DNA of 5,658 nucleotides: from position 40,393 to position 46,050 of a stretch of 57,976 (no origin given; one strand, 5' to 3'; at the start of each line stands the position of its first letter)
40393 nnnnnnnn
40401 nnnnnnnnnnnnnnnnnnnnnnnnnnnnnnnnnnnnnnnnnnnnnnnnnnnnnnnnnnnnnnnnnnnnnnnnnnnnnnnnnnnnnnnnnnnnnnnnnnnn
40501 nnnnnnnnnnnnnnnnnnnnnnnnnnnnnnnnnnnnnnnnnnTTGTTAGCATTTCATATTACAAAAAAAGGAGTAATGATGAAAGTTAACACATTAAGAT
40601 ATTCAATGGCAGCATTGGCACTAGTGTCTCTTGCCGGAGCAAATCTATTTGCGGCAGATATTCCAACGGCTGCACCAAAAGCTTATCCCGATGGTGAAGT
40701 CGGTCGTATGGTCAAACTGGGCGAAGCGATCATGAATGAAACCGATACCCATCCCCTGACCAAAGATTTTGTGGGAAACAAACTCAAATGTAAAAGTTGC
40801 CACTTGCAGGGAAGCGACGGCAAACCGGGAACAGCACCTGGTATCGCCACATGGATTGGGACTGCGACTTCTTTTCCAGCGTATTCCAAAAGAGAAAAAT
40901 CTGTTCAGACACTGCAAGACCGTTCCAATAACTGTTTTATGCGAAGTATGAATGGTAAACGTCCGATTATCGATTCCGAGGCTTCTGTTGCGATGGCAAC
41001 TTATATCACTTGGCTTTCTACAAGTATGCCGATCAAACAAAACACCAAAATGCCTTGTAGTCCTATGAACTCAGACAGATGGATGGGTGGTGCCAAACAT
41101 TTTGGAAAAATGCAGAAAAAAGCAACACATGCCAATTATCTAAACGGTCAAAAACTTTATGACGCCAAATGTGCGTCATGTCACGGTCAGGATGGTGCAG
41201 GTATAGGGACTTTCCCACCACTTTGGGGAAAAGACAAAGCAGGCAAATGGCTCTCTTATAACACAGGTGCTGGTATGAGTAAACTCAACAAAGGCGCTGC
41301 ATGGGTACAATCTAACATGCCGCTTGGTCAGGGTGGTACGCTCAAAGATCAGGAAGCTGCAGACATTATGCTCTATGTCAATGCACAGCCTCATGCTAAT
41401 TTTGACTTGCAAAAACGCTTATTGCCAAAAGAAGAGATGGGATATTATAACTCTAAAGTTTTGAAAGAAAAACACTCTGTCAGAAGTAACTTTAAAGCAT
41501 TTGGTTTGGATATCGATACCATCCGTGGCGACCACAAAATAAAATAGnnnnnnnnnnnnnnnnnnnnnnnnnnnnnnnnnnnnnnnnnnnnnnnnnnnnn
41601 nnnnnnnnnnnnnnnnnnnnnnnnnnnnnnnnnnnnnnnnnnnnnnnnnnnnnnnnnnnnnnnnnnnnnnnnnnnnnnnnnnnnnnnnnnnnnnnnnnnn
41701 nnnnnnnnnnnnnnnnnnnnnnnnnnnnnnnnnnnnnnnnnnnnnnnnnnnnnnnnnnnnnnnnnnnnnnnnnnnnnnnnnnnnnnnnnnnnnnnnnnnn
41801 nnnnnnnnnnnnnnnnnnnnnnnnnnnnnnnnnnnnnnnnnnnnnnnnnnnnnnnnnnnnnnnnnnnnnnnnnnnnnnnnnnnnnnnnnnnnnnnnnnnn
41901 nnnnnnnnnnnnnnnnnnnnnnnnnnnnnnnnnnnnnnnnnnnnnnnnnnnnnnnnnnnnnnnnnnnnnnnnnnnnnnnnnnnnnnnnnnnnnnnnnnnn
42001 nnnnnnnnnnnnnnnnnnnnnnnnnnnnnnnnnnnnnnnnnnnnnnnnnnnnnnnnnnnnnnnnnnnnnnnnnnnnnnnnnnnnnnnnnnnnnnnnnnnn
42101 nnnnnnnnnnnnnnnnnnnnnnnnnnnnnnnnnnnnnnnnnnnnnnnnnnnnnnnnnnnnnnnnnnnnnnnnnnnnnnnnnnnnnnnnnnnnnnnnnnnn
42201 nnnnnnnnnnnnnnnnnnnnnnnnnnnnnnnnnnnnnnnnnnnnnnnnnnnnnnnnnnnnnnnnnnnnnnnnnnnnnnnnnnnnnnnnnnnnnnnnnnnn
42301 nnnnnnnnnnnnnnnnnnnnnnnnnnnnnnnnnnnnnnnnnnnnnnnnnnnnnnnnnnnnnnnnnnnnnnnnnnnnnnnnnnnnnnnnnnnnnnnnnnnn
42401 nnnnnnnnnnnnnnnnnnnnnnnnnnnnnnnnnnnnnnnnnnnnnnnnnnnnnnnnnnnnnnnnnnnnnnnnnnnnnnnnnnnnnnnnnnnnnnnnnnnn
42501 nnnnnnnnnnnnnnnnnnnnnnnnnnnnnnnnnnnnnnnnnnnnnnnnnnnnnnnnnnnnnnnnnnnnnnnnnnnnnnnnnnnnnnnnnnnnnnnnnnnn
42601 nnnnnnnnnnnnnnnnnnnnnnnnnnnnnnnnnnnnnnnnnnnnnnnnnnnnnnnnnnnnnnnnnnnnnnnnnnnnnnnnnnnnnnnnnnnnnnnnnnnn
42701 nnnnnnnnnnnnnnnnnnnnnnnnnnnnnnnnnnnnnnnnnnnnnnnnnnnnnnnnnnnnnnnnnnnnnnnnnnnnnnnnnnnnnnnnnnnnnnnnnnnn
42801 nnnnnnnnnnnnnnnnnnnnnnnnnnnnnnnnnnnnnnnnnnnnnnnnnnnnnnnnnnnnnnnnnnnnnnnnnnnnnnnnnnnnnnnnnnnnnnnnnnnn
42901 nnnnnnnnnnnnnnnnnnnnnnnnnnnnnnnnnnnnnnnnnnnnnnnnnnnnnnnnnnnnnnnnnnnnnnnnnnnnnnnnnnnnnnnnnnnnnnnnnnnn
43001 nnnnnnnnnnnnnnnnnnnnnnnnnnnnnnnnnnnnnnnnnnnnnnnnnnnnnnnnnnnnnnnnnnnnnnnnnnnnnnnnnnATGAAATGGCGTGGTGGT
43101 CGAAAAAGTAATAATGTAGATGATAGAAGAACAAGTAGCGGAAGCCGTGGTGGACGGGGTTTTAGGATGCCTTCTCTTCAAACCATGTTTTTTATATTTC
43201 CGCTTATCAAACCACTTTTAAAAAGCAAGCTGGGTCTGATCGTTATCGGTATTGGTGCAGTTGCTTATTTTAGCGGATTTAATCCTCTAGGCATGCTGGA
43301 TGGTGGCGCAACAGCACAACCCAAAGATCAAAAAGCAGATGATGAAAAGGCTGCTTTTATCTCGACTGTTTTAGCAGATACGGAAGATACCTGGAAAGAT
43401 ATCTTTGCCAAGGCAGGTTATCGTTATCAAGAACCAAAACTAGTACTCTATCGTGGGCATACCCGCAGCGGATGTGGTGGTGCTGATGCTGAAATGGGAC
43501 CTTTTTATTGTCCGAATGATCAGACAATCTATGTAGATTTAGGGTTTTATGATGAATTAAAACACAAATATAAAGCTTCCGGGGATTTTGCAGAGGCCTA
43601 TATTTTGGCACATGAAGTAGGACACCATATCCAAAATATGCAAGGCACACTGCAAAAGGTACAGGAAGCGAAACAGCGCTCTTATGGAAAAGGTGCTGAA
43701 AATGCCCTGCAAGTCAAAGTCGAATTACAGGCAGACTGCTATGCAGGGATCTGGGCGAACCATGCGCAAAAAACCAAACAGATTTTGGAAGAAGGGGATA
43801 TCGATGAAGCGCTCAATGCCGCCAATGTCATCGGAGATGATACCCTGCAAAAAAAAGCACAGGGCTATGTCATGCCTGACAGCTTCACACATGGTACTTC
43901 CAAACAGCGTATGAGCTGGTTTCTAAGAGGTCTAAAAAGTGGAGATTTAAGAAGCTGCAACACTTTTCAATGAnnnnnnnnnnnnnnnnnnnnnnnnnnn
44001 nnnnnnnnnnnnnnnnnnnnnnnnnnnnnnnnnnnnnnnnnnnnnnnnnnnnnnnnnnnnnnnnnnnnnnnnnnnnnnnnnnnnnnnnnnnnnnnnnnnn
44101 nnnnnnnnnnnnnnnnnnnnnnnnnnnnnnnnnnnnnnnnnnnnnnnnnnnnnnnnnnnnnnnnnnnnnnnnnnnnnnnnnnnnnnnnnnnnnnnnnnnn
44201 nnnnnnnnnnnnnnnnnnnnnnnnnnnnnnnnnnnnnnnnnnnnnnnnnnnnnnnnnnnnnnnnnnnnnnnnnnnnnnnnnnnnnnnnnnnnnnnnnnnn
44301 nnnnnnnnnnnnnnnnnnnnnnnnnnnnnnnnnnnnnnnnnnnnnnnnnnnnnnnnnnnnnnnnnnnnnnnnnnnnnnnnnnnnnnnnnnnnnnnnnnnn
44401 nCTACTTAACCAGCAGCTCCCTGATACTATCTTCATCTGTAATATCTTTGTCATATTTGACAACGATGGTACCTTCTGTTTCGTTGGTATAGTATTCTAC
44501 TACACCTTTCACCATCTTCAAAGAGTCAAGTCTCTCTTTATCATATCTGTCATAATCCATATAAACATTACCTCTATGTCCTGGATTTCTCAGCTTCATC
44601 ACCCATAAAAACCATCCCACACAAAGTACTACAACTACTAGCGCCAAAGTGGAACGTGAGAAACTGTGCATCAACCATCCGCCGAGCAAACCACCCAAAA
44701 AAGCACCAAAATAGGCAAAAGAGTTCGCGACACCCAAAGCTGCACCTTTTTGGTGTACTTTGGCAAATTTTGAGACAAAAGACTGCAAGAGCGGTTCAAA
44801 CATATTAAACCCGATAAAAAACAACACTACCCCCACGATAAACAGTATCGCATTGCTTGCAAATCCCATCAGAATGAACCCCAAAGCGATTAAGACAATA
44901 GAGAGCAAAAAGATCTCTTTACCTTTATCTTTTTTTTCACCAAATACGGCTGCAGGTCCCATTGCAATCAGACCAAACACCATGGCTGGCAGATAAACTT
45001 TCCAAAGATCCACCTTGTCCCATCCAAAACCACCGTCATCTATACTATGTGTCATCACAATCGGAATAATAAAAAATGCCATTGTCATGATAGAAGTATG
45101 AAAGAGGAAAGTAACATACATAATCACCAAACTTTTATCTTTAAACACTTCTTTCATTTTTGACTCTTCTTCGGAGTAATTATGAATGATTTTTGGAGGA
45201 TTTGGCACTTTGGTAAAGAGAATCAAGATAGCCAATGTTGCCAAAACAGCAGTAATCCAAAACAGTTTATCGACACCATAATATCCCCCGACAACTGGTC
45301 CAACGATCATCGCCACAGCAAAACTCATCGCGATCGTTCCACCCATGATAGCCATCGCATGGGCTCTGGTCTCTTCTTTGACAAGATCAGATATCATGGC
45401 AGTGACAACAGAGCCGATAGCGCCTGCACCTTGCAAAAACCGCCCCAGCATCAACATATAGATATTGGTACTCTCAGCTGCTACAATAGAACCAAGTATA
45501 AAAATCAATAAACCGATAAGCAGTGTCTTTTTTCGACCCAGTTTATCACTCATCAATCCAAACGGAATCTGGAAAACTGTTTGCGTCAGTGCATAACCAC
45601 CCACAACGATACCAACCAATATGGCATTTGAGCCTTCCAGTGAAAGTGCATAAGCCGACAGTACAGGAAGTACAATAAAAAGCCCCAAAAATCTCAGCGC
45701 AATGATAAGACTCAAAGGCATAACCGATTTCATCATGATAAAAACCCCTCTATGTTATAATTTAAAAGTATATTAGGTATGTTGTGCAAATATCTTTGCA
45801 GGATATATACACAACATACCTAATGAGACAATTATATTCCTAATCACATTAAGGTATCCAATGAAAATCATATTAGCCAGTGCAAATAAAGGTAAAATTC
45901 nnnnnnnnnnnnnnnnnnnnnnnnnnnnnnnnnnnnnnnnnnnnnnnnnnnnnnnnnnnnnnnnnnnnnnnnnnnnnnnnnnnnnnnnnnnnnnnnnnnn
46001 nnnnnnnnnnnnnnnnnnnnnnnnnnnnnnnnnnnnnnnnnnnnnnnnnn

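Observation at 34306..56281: Family of 97-nt intergenic hairpin repeats with compensatory stem substitutions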

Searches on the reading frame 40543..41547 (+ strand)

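Call 12: search_protein_families(library=pfam, proteins=[window:40543-41547:+])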
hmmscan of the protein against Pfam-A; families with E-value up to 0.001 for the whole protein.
window:40543-41547:+ (334 aa): 3 families
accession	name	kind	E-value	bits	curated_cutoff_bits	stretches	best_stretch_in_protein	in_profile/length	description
PF00034.26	Cytochrom_C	-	7.6e-18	66.1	21.3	1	201-280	3-87/90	Cytochrome c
PF13442.11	Cytochrome_CBB3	-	2.6e-12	47.3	27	1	198-279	2-68/68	Cytochrome C oxidase, cbb3-type, subunit III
PF21342.2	SoxA-TsdA_cyt-c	-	6.4e-10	39.3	27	1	83-164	17-88/88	SoxA/TsdA, cytochrome c domain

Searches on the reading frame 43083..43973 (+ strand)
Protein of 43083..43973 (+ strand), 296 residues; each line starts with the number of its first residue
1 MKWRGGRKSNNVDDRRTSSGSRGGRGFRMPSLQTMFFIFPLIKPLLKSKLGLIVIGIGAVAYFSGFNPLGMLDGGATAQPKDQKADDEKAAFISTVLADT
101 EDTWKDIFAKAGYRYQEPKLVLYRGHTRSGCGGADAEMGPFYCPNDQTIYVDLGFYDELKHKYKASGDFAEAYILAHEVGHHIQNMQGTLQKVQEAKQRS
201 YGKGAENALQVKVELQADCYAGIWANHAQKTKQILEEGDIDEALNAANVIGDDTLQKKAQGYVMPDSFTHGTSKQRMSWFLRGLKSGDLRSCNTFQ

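Call 40: search_protein_families(library=pfam, proteins=[window:43083-43973:+], max_evalue=0.00001)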
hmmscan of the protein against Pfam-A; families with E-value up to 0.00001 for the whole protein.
window:43083-43973:+ (296 aa): 1 family
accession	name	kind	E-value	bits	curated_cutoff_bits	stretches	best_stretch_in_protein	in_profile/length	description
PF04228.19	Zn_peptidase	-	5.5e-109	364.6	23.2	1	1-295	1-290/290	Putative neutral zinc metallopeptidase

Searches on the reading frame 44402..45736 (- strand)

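Call 40: search_protein_families(library=pfam, proteins=[window:44402-45736:-], max_evalue=0.00001)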
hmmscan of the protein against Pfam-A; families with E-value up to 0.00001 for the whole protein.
window:44402-45736:- (444 aa): 2 families
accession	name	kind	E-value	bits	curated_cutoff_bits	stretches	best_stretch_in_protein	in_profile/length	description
PF07690.21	MFS_1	-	9.6e-51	173.2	33.4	2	8-266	1-259/347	Major Facilitator Superfamily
PF00083.30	Sugar_tr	-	2.3e-11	43.7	22.3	1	37-191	44-205/452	Sugar (and other) transporter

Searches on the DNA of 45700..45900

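Call 60: search_with_rna_model(model_id=R1, source=window, start=45700, end=45900, filters=off, max_evalue=1, show_alignments=2)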
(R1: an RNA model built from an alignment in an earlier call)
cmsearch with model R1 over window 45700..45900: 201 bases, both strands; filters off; matches with E-value up to 1: 2.
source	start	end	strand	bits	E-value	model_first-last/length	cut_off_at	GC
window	45771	45825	+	25.7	9.6e-07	1-97/97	no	0.31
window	45771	45825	-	25.1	1.3e-06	1-97/97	no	0.31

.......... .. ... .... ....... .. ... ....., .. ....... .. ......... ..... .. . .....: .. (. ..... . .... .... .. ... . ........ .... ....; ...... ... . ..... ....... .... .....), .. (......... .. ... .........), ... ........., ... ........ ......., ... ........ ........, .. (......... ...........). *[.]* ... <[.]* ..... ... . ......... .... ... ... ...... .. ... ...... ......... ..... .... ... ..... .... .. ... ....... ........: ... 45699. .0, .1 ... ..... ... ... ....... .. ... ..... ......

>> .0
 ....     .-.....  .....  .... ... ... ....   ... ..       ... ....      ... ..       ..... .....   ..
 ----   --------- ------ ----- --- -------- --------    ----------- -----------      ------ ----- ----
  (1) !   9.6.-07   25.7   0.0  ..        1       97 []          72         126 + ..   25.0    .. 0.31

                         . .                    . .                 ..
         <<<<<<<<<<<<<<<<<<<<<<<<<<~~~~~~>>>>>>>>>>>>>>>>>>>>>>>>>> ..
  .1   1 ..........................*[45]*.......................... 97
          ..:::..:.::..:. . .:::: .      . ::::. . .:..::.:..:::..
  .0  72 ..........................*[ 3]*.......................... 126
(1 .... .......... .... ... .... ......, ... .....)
